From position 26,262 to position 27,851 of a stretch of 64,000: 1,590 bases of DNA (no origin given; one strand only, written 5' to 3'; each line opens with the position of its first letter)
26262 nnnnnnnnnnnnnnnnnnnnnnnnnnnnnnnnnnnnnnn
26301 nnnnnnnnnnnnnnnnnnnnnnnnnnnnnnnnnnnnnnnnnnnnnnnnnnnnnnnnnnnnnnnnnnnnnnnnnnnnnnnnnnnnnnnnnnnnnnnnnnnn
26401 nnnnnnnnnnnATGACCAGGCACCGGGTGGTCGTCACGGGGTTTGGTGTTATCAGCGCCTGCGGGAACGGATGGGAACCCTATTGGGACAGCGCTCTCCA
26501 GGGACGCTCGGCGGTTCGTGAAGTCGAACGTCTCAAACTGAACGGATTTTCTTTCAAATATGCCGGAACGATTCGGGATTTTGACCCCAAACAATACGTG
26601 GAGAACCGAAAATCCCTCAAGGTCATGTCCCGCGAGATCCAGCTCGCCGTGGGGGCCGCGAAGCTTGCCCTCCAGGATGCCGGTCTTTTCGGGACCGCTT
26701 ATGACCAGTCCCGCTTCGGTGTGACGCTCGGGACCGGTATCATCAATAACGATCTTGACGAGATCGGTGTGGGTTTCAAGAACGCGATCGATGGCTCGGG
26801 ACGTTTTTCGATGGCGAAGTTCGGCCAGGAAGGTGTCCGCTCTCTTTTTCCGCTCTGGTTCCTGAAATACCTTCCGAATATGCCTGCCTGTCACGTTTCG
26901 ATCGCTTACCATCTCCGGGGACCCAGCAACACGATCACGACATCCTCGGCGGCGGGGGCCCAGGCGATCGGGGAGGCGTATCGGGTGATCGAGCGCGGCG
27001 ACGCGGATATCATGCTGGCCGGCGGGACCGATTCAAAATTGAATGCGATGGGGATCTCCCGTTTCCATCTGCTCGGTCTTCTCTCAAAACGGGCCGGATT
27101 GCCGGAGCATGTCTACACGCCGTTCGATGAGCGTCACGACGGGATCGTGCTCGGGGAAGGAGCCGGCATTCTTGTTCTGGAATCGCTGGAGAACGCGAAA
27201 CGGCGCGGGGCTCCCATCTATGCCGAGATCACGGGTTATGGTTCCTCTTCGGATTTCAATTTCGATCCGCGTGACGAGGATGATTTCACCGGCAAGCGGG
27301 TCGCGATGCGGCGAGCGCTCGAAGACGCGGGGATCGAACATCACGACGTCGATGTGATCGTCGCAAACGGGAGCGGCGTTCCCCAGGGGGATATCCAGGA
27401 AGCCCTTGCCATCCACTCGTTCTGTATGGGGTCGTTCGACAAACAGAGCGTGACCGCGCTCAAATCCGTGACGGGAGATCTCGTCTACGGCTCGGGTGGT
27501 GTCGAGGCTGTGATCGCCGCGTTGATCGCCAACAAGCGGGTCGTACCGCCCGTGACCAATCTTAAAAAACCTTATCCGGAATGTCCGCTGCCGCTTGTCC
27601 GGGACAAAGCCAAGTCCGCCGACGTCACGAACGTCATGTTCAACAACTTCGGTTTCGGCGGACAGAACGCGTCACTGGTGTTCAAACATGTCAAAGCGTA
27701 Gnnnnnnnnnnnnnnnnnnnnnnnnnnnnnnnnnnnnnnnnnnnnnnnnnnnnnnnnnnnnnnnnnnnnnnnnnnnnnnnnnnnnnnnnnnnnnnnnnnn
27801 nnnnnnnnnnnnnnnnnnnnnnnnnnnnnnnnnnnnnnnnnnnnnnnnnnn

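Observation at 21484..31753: Compact type-II FAS/PKS-like lipid biosynthetic cluster with radical SAM, methyltransferase and terminal thioester reductase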

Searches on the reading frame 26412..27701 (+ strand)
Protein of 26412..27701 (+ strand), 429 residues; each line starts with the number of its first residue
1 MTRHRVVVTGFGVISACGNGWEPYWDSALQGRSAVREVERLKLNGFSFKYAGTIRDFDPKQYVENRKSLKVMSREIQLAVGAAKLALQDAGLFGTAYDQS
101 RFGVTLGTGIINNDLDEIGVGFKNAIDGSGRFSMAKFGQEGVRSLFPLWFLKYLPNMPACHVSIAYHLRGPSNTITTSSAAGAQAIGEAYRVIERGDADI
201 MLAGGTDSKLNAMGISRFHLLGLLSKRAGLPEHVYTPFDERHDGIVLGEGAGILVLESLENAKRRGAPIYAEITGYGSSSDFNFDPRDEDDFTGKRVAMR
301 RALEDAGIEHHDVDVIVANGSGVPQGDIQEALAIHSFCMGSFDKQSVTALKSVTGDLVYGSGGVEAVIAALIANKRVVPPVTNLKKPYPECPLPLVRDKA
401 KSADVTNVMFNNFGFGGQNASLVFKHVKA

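Call 4: search_protein_families(library=pfam, proteins=[window:26412-27701:+], max_evalue=0.01)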
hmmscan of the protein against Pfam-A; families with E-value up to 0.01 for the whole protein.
window:26412-27701:+ (429 aa): 3 families
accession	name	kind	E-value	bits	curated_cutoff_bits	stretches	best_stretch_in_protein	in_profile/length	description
PF00109.32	ketoacyl-synt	-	1.7e-41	142.9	20.8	1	5-262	3-252/252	Beta-ketoacyl synthase, N-terminal domain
PF02801.28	Ketoacyl-synt_C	-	1.8e-18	67.1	20.8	1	270-384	1-118/119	Beta-ketoacyl synthase, C-terminal domain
PF00108.29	Thiolase_N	-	8.8e-05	22.4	26.4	1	170-208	76-114/260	Thiolase, N-terminal domain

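Call 5: search_protein_families(library=ncbifam, proteins=[window:26412-27701:+], max_evalue=0.01)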
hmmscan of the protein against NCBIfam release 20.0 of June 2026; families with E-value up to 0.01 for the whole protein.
window:26412-27701:+ (429 aa): 32 families (the best 25 are shown)
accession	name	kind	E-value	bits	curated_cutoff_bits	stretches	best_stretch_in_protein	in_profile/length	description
TIGR03150.1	fabF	equivalog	6.3e-108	361.1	493.75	1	4-425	1-407/407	beta-ketoacyl-ACP synthase II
NF005589.0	PRK07314.1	subfamily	1.3e-105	353.5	387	1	2-427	2-412/413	beta-ketoacyl-ACP synthase II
NF004970.0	PRK06333.1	subfamily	2.8e-94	316.4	525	1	1-427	1-422/424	beta-ketoacyl-ACP synthase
NF006274.0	PRK08439.1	equivalog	1e-83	281.4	621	1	4-427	2-406/406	beta-ketoacyl-ACP synthase II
NF006434.0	PRK08722.1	equivalog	1.1e-81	274.9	759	1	1-426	1-413/414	beta-ketoacyl-ACP synthase II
NF006587.0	PRK09116.1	equivalog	1.5e-72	244.6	470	1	4-427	2-407/408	beta-ketoacyl-ACP synthase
NF005076.0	PRK06501.1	equivalog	1.1e-67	228.8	629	1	3-426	10-422/425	beta-ketoacyl-ACP synthase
NF005916.1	PRK07910.1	equivalog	1.4e-59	202.1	560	1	5-425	13-416/418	KasA/KasB family beta-ketoacyl-ACP synthase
NF005935.0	PRK07967.1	equivalog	1.3e-56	192.2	630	1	4-428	2-405/406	beta-ketoacyl-ACP synthase I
NF005490.0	PRK07103.1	equivalog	1.6e-56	192.1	445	1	2-427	2-413/414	polyketide beta-ketoacyl:acyl carrier protein synthase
NF058662.1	cispenta_AmcF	equivalog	4.6e-50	170.6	325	2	173-425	123-368/369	cispentacin biosynthesis acyltransferase subunit AmcF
NF004618.0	PRK05952.1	equivalog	6.9e-48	163.4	455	2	150-426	118-382/384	beta-ketoacyl-ACP synthase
NF006618.0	PRK09185.1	subfamily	5.5e-43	147.5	407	1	5-426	4-392/394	beta-ketoacyl-ACP synthase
NF005084.0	PRK06519.1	equivalog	5.7e-26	91.6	320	1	2-381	4-362/397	beta-ketoacyl-ACP synthase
TIGR02813.1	omega_3_PfaA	subfamily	2.3e-23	81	1010.1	1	186-390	213-415/2582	polyketide-type polyunsaturated fatty acid synthase PfaA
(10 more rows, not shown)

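Call 17: find_homologous_proteins(query=window:26412-27701:+, max_evalue=1e-20)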
Query window:26412-27701:+ (429 aa): 7955 proteins with E <= 1e-20 among 8000 candidates; the best 120 are listed.
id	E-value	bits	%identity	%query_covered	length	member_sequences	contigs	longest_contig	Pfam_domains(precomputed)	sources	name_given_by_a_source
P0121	1.7e-287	971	100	100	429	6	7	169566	PF00109.33,PF02801.29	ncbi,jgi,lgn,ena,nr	ncbi:MAG TPA: beta-ketoacyl-[acyl-carrier-protein] synthase family protein [Candidatus Omnitrophota 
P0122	3.5e-243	825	86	100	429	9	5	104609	PF00109.33,PF02801.29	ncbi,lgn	-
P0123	2.8e-236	802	82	100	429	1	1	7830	PF00109.33,PF02801.29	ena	-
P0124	1.7e-210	717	75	100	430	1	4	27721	PF00109.33,PF02801.29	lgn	-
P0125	1.1e-209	715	73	99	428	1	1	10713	PF00109.33,PF02801.29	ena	-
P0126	1.8e-209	714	74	99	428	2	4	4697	PF00109.33,PF02801.29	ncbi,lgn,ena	-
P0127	2.4e-209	714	74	99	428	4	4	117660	PF00109.33,PF02801.29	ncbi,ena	-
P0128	2.7e-209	713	74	99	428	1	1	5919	PF00109.33,PF02801.29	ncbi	-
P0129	5.6e-209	712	73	99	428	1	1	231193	PF00109.33,PF02801.29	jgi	jgi:3-oxoacyl-[acyl-carrier-protein] synthase II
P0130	5.8e-209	712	72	100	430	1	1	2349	PF00109.33,PF02801.29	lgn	-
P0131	1.0e-208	711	73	99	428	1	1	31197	PF00109.33,PF02801.29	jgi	-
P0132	1.7e-208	711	73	99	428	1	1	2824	PF00109.33,PF02801.29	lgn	-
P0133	2.8e-208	710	74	99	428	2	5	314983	PF00109.33,PF02801.29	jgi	jgi:3-oxoacyl-[acyl-carrier-protein] synthase II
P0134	7.1e-208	709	73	99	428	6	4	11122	PF00109.33,PF02801.29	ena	-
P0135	3.7e-207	706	72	99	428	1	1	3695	PF00109.33,PF02801.29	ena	-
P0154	1.7e-201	688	72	99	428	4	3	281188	PF00109.33,PF02801.29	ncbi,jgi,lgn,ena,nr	ncbi:MAG TPA: beta-ketoacyl-[acyl-carrier-protein] synthase family protein [Candidatus Omnitrophota 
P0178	1.4e-170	586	58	100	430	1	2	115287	PF00109.33,PF02801.29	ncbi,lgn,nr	ncbi:MAG: beta-ketoacyl-[acyl-carrier-protein] synthase family protein [Candidatus Omnitrophica bact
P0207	4.1e-163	561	59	99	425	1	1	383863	PF00109.33,PF02801.29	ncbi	-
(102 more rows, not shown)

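Call 18: find_encoding_contigs(protein=P0207, flank=10000, max_places=1)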
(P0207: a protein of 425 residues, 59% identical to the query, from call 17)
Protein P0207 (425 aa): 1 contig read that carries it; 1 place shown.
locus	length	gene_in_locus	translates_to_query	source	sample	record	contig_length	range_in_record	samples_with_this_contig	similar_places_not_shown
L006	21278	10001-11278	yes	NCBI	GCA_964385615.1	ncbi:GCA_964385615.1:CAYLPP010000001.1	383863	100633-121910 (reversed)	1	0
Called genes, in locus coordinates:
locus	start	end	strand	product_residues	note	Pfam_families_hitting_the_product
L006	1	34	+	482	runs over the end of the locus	PF01541:GIY-YIG, PF27096:UvrC_M, PF02151:UVR (faint), PF08459:UvrC_RNaseH_dom, PF12826:HHH_2 (weak), PF14520:HHH_5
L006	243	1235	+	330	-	PF03462:PCRF, PF00472:RF-1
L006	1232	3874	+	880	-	PF07517:SecA_DEAD, PF01043:SecA_PP_bind, PF21090:P-loop_SecA, PF07516:SecA_SW, PF02810:SEC-C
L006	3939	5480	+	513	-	PF20154:LNT_N, PF00795:CN_hydrolase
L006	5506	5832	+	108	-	-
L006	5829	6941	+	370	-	PF00248:Aldo_ket_red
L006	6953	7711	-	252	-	PF00106:adh_short, PF08659:KR, PF23441:SDR, PF13561:adh_short_C2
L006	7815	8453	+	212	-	PF13489:Methyltransf_23, PF08241:Methyltransf_11, PF08242:Methyltransf_12 (faint), PF13649:Methyltransf_25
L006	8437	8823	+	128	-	PF07977:FabA, PF22818:ApeI-like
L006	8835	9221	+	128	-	PF00550:PP-binding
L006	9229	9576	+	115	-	PF01648:ACPS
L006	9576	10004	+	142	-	-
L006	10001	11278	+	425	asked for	PF00109:ketoacyl-synt, PF02801:Ketoacyl-synt_C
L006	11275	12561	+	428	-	PF00109:ketoacyl-synt, PF02801:Ketoacyl-synt_C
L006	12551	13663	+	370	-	PF01073:3Beta_HSD, PF01370:Epimerase, PF07993:NAD_binding_4, PF16363:GDP_Man_Dehyd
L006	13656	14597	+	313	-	PF00487:FA_desaturase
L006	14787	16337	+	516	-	-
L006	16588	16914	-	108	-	-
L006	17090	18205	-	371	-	PF13506:Glyco_transf_21, PF13641:Glyco_tranf_2_3, PF00535:Glycos_transf_2, PF10111:Glyco_tranf_2_2, PF13632:Glyco_trans_2_3 (faint)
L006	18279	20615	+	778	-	PF03176:MMPL, PF02460:Patched, PF12349:Sterol-sensing, PF03176:MMPL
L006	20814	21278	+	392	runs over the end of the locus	PF00890:FAD_binding_2 (weak), PF01266:DAO, PF07992:Pyr_redox_2 (faint), PF12831:FAD_oxidored (faint), PF13450:NAD_binding_8 (weak)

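Call 19: find_encoding_contigs(protein=P0154, flank=10000, max_places=1)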
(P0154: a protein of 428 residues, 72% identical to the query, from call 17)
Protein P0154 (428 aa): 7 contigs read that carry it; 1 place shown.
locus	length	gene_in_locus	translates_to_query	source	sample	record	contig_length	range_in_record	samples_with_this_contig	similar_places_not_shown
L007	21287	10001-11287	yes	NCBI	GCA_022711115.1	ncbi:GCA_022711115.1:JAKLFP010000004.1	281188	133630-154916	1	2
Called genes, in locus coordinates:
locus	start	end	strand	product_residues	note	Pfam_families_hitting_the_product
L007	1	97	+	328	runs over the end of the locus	PF03462:PCRF, PF00472:RF-1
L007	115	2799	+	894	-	PF07517:SecA_DEAD, PF01043:SecA_PP_bind, PF21090:P-loop_SecA, PF07516:SecA_SW, PF02810:SEC-C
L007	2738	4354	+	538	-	PF20154:LNT_N, PF00795:CN_hydrolase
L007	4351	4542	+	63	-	-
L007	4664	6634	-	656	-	PF13432:TPR_16 (weak), PF14559:TPR_19 (weak), PF00515:TPR_1, PF07719:TPR_2 (weak), PF13414:TPR_11, PF13431:TPR_17, PF13414:TPR_11, PF14559:TPR_19, +19 more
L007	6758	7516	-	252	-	PF00106:adh_short, PF08659:KR, PF23441:SDR, PF13561:adh_short_C2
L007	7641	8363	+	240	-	PF13489:Methyltransf_23, PF07021:MetW (faint), PF08241:Methyltransf_11, PF13649:Methyltransf_25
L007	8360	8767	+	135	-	PF07977:FabA, PF22818:ApeI-like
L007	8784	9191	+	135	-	PF00550:PP-binding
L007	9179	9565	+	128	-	PF01648:ACPS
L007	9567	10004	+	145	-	-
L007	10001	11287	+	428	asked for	PF00109:ketoacyl-synt, PF02801:Ketoacyl-synt_C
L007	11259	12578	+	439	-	PF00109:ketoacyl-synt, PF02801:Ketoacyl-synt_C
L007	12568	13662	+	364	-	PF01073:3Beta_HSD, PF01370:Epimerase, PF02719:Polysacc_synt_2 (weak), PF04321:RmlD_sub_bind, PF07993:NAD_binding_4, PF08659:KR (faint), PF13460:NAD_binding_10, PF16363:GDP_Man_Dehyd (weak)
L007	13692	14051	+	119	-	-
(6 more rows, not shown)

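Call 20: find_encoding_contigs(protein=P0178, flank=10000, max_places=1)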
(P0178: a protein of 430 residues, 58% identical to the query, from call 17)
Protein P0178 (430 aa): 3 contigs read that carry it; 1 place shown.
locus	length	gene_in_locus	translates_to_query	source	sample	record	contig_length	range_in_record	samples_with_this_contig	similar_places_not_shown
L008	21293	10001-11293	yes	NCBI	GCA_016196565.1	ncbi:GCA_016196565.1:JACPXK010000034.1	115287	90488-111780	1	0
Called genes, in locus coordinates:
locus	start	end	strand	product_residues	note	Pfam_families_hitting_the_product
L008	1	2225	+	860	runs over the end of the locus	PF07517:SecA_DEAD, PF01043:SecA_PP_bind, PF21090:P-loop_SecA, PF07516:SecA_SW, PF02810:SEC-C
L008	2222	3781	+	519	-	PF20154:LNT_N, PF00795:CN_hydrolase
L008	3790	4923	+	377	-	PF00248:Aldo_ket_red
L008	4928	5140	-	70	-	PF12441:CopG_antitoxin (weak), PF14384:BrnA_antitoxin (weak)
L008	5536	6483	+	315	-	PF14088:DUF4268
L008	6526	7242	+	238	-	-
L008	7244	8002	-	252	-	PF00106:adh_short, PF08659:KR, PF23441:SDR (weak), PF13460:NAD_binding_10 (weak), PF13561:adh_short_C2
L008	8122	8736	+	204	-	PF13489:Methyltransf_23, PF07021:MetW (faint), PF08241:Methyltransf_11, PF08242:Methyltransf_12 (faint), PF13649:Methyltransf_25, PF13847:Methyltransf_31 (weak)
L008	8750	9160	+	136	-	PF07977:FabA, PF22818:ApeI-like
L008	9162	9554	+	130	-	PF00550:PP-binding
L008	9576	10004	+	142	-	-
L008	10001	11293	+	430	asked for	PF00109:ketoacyl-synt, PF02801:Ketoacyl-synt_C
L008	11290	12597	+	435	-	PF00109:ketoacyl-synt, PF02801:Ketoacyl-synt_C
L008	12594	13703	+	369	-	PF01073:3Beta_HSD, PF01370:Epimerase, PF07993:NAD_binding_4, PF16363:GDP_Man_Dehyd (weak)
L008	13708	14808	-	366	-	PF13506:Glyco_transf_21, PF13641:Glyco_tranf_2_3, PF00535:Glycos_transf_2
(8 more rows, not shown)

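Call 28: search_solved_structures(query=window:26412-27701:+, max_evalue=1e-20)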
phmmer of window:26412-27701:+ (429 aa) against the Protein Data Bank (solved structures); distinct sequences matched with E-value up to 1e-20: 71 (the best 60 are shown).
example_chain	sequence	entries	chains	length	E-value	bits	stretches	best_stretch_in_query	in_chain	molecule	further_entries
4ls5_A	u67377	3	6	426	2.8e-79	270.1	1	1-426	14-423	3-oxoacyl-[acyl-carrier-protein] synthase 2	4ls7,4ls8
4ls6_A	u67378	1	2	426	8.5e-79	268.5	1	1-426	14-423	3-oxoacyl-[acyl-carrier-protein] synthase 2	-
1j3n_A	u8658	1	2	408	3.8e-78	266.4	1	4-427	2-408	3-oxoacyl-(acyl-carrier protein) synthase II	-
2gqd_A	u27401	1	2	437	7.8e-78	265.4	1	4-428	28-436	3-oxoacyl-[acyl-carrier-protein] synthase 2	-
5sxo_A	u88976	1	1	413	1.4e-77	264.5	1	1-427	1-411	3-oxoacyl-[acyl-carrier-protein] synthase 2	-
3o04_A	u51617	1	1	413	1.7e-77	264.3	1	1-427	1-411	beta-keto-acyl carrier protein synthase II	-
9lpl_A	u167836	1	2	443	2.1e-77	264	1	2-428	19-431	3-oxoacyl-[acyl-carrier-protein] synthase 2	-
6okg_A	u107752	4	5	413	6e-77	262.4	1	1-426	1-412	3-oxoacyl-[acyl-carrier-protein] synthase 2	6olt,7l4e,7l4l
3hnz_A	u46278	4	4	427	9.4e-77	261.8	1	2-426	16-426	3-oxoacyl-[acyl-carrier-protein] synthase 2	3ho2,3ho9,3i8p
2gfv_A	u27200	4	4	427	1.1e-76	261.6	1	2-426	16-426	3-oxoacyl-[acyl-carrier-protein] synthase 2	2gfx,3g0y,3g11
2gfw_A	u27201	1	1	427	1.3e-76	261.3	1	2-426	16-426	3-oxoacyl-[acyl-carrier-protein] synthase 2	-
1b3n_A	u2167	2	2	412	1.7e-76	261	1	3-426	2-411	PROTEIN (KETOACYL ACYL CARRIER PROTEIN SYNTHASE 2) | BETA-KETOACYL ACP SYNTHASE II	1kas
4r8e_A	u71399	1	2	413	2.2e-76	260.6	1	1-426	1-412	3-oxoacyl-[acyl-carrier-protein] synthase 2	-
2gfy_A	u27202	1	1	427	1e-75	258.4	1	2-426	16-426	3-oxoacyl-[acyl-carrier-protein] synthase 2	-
4qav_A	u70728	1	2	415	3.1e-74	253.5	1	1-428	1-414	3-oxoacyl-[acyl-carrier-protein] synthase 2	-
6kxd_A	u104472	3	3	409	5.7e-55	190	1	2-424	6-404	Ketosynthase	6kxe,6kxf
7f27_A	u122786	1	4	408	2.3e-53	184.7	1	5-428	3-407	3-oxoacyl-(Acyl-carrier-protein) synthase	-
1tqy_A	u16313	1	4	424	9.5e-53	182.7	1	3-426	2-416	Actinorhodin polyketide putative beta-ketoacyl synthase 1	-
1tqy_B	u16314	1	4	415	8.4e-43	150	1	5-421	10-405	Actinorhodin polyketide putative beta-ketoacyl synthase 2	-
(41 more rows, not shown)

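Call 37: search_protein_families(library=ncbifam, proteins=[L006:18279-20615:+, L006:13656-14597:+, L006:14787-16337:+], max_evalue=0.001)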
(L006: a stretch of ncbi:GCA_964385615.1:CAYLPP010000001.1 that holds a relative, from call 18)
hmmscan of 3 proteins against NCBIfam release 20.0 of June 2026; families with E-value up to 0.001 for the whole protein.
L006:18279-20615:+ (778 aa): 12 families
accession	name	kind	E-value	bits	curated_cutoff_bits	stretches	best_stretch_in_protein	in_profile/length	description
TIGR00921.1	2A067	subfamily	1.5e-62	211.7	351.9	1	17-751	8-732/733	hydrophobe/amphiphile efflux-3 (HAE3) family transporter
TIGR00833.1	actII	subfamily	1.9e-33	115.8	874.7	2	145-492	105-455/910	MMPL family RND transporter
TIGR03480.1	HpnN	hypoth_equivalog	1.4e-25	89.5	751.85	2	189-457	245-508/862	hopanoid biosynthesis associated RND transporter like protein HpnN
NF052374.1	HopndTporHpnN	equivalog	1.6e-15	56.3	1100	2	581-759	255-433/858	hopanoid transporter HpnN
NF045600.2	BstA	equivalog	6.9e-08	30.9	1400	1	148-379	213-451/903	sterol transporter cytoplasmic membrane protein BstA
NF006357.0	PRK08578.2-1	equivalog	9.5e-06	25.6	304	1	562-675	86-196/282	preprotein translocase subunit SecF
NF006353.0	PRK08578.1-1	subfamily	0.0003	20.3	282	1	591-707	113-226/281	preprotein translocase subunit SecF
NF006356.0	PRK08578.1-4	equivalog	0.00033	20.3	330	1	557-706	109-250/302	preprotein translocase subunit SecF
TIGR00916.1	2A0604s01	subfamily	0.00036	20.2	148.6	1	591-722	81-211/231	SecD/SecF family protein translocase subunit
TIGR00918.1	2A060602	subfamily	0.00041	18.1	1120.4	1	246-366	436-556/1145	transmembrane receptor Patched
NF046001.1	SecDF_plasm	equivalog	0.00047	18.3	500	1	607-749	358-500/878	protein translocase subunit SecDF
NF011315.0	PRK14726.1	equivalog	0.00088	17.5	1249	1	611-754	383-530/855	protein translocase subunit SecDF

L006:13656-14597:+ (313 aa): 1 family
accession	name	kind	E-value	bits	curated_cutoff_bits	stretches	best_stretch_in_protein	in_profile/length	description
NF052548.1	FAdesatDesABac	equivalog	1.3e-06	27.8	500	1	261-299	254-291/328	Delta(5) desaturase DesA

L006:14787-16337:+ (516 aa): 0 families

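Call 47: find_related_loci(query=A1, collection=genome_contigs, flank=10000)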
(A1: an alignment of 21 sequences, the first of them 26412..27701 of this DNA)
Query A1 (429 aa) in genome_contigs; peptide patterns used: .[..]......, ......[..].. (x = any residue, [..] = any of these).
600 stretches matched a pattern (row limit reached: there are more); 558 encode a relative of the query (tblastn E <= 1e-3); the best 80 are kept; 80 distinct loci.
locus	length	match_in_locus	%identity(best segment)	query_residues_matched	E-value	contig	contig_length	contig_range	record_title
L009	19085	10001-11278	72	2-427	0e+0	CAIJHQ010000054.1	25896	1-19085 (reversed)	MAG: Candidatus Omnitrophica bacterium isolate AM-sed-core1-D1_bin-136 genome assembly, contig: bin-136:54/68, whole gen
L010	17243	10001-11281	58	1-426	3e-166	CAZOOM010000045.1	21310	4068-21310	MAG TPA_asm: uncultured bacterium isolate SRP257259_co1_149 genome assembly, contig: NODE_2869_length_21310_cov_4.958880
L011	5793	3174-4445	42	5-427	7e-104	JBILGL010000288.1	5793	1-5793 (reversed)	MAG: Isosphaeraceae bacterium isolate ME2016-09-28_3300042471_group7_bin115 Rohwer_bin1633_scaffold_17226_c1, whole geno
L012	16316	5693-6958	41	4-424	1e-100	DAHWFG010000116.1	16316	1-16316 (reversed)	MAG TPA_asm: Isosphaeraceae bacterium isolate clean926 k141_132047, whole genome shotgun sequence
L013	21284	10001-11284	42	1-427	2e-99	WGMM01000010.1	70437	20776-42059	MAG: bacterium isolate RI_372 c_000000174874, whole genome shotgun sequence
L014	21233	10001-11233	39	3-425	2e-88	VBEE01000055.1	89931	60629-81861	MAG: Chloroflexi bacterium isolate CF_18 14_1009_13_20cm_scaffold_424, whole genome shotgun sequence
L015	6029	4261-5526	40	5-424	5e-88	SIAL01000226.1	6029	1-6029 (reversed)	MAG: Gemmataceae bacterium isolate Baikal-deep-G173 BACOMB-C60375, whole genome shotgun sequence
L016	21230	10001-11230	39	5-429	4e-87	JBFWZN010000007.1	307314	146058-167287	MAG: Vicinamibacterales bacterium isolate CA_2019_TPBS_189 NODE_289_length_307314_cov_9.755768_TPBS, whole genome shotgu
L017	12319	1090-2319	38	1-425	4e-86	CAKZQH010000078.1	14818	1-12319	MAG TPA_asm: uncultured Nitrospiraceae bacterium isolate SRR5214706_bin.113_CONCOCT_v1.1_MAG genome assembly, contig: ER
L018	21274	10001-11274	43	4-427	5e-87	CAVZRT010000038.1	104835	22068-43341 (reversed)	MAG: uncultured Planctomycetota bacterium isolate MFD09671.bin.2.83 genome assembly, contig: contig_99556, whole genome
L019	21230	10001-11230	38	1-425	5e-85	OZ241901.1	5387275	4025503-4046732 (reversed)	MAG: Gammaproteobacteria bacterium isolate 65898e9d-28f9-48af-9959-824c109e8cbf genome assembly, chromosome: 1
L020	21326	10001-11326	38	1-426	2e-84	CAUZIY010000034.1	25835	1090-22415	MAG: Phycisphaerae bacterium isolate CB11b_Tmax.19 genome assembly, contig: Ga0310125_10000212, whole genome shotgun seq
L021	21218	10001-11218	38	5-425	5e-84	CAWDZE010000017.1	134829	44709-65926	MAG: Vicinamibacteria bacterium isolate MFD04850.bin.3.690 genome assembly, contig: contig_4426, whole genome shotgun se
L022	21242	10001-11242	38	1-429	3e-84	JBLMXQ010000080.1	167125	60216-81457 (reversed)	MAG: Betaproteobacteria bacterium isolate MAG252 PRJNA957066_bin33_renamed_79, whole genome shotgun sequence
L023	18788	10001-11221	40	3-425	1e-83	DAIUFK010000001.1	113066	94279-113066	MAG TPA_asm: Candidatus Dormiibacterota bacterium isolate CTOTU41299 NODE_12_length_113066_cov_69.504517, whole genome s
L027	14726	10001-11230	38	1-425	2e-83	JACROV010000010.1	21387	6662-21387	MAG: Candidatus Omnitrophota bacterium isolate NC_groundwater_1970_Pr3_S-0.2um_51_5 scaffold_27651, whole genome shotgun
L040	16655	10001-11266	36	3-425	1e-79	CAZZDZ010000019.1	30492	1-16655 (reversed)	MAG TPA_asm: uncultured Pirellulaceae bacterium isolate SRP114822_co2_68 genome assembly, contig: NODE_1254_length_30492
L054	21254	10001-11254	38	4-426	2e-78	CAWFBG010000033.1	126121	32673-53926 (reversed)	MAG: uncultured Planctomycetaceae bacterium isolate MFD09286.bin.1.1 genome assembly, contig: contig_69919, whole genome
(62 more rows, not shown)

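Call 53: find_homologous_proteins(query=L027:10001-11245:+, max_evalue=1e-30)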
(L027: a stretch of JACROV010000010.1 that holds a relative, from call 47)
Query L027:10001-11245:+ (414 aa): 8000 proteins with E <= 1e-30 among 8000 candidates; the best 120 are listed.
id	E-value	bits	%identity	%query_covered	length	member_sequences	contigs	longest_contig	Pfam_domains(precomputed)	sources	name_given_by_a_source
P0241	1.4e-273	925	100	100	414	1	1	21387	PF00109.33,PF00108.30,PF02801.29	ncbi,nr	ncbi:MAG: beta-ketoacyl-ACP synthase II [Candidatus Omnitrophica bacterium]|nr:beta-ketoacyl-ACP syn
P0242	3.5e-272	920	100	100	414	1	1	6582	PF00109.33,PF00108.30,PF02801.29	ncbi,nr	ncbi:MAG: beta-ketoacyl-ACP synthase II [Candidatus Omnitrophica bacterium]|nr:beta-ketoacyl-ACP syn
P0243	8.5e-264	893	96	100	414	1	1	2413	PF00109.33,PF02801.29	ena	-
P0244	1.7e-263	892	96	100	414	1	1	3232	PF00109.33,PF02801.29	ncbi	-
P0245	2.2e-263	891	96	100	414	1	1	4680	PF00109.33,PF02801.29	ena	-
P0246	5.4e-263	890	96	100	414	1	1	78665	PF00109.33,PF02801.29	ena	-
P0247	2.3e-262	888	95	100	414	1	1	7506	PF00109.33,PF02801.29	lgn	-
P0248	2.4e-262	888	95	100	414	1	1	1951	PF00109.33,PF00108.30,PF02801.29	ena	-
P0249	1.0e-261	886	95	100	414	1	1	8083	PF00109.33,PF02801.29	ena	-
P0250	2.5e-261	885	95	100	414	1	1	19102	PF00109.33,PF00108.30,PF02801.29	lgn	-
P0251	2.6e-261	885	95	100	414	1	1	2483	PF00109.33,PF02801.29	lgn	-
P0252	3.7e-260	881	93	100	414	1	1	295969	PF00109.33,PF02801.29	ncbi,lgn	-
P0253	1.5e-259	879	94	100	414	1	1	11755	PF00109.33,PF02801.29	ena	-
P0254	3.1e-259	878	94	100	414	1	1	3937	PF00109.33,PF02801.29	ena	-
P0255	4.3e-259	877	94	100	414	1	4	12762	PF00109.33,PF02801.29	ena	-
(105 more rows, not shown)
